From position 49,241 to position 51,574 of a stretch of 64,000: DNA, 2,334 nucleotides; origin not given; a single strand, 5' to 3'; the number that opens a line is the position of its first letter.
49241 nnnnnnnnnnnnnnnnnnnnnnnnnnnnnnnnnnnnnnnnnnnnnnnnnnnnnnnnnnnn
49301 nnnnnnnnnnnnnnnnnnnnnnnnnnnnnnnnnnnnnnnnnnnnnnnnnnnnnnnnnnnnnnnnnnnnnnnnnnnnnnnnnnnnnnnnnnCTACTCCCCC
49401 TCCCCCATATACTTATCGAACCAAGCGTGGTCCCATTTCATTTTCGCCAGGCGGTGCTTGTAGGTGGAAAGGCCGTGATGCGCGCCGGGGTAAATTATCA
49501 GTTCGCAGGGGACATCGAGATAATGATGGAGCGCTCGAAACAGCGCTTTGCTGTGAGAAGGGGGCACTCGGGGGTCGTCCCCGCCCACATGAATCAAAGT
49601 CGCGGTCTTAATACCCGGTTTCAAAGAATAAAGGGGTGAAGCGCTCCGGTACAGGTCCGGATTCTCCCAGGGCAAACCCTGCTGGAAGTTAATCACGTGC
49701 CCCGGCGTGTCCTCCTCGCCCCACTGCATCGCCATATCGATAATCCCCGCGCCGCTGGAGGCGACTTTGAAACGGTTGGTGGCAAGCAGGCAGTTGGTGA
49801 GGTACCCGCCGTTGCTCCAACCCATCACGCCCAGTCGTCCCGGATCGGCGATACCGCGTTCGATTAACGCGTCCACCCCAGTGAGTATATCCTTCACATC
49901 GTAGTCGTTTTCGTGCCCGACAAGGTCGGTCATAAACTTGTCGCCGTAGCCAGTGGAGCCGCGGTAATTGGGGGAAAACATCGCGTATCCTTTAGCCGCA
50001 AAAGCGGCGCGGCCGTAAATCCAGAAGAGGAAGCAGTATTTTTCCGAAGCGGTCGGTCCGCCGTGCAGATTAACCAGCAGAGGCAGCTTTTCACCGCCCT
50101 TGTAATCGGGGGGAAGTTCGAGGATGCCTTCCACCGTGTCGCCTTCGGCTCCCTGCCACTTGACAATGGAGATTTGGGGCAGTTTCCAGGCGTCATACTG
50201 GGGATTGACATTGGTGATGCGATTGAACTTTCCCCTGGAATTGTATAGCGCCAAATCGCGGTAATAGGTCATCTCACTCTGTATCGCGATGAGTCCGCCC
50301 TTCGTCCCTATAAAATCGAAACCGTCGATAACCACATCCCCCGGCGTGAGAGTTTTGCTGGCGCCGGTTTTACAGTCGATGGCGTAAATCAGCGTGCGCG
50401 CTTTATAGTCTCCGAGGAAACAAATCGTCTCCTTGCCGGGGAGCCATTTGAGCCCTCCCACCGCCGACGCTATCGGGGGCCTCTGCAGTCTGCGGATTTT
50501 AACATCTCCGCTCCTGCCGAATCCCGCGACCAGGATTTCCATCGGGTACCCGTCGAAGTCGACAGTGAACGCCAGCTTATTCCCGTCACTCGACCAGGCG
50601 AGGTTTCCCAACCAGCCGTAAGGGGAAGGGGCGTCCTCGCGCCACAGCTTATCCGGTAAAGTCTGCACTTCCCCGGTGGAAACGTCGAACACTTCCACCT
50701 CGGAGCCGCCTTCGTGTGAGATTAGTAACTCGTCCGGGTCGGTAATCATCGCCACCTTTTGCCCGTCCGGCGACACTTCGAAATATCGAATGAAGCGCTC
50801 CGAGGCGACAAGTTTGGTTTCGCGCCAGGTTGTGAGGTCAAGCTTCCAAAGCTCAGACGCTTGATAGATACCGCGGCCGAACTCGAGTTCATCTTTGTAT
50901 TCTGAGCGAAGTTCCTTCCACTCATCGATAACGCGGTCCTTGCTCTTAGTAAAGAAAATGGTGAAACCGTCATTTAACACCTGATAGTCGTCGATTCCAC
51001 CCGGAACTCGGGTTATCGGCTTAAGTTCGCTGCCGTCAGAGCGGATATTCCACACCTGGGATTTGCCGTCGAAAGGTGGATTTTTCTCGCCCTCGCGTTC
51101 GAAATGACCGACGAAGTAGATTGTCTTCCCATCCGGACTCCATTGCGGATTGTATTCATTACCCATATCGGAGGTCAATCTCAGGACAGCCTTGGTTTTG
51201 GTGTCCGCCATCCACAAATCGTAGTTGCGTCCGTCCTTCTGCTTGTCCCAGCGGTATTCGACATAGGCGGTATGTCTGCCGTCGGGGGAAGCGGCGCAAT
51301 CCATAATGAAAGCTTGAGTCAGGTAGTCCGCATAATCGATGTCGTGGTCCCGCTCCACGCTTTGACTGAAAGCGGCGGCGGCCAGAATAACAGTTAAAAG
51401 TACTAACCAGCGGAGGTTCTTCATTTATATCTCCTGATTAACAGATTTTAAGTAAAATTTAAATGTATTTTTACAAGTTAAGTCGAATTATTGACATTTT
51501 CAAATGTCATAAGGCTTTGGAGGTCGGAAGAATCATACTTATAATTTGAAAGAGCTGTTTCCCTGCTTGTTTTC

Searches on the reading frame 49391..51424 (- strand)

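Call 65: search_protein_families(library=pfam, proteins=[window:49391-51424:-], max_evalue=0.00001)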
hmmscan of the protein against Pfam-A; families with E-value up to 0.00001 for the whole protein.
window:49391-51424:- (677 aa): 5 families
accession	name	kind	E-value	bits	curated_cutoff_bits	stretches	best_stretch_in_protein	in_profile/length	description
PF00326.27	Peptidase_S9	-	1.1e-44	152.9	22.6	1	474-675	9-212/213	Prolyl oligopeptidase family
PF07676.18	PD40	-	1.7e-10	41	20.9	0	82-105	3-26/38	WD40-like Beta Propeller Repeat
PF20434.5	BD-FAE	-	1.9e-08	34.6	26.8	1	443-632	9-215/215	BD-FAE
PF00930.27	DPPIV_N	-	1.2e-06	28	22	0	64-105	19-60/354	Dipeptidyl peptidase IV (DPP IV) N-terminal region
PF01738.24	DLH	-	3.1e-06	27.4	21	0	475-655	37-191/217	Dienelactone hydrolase family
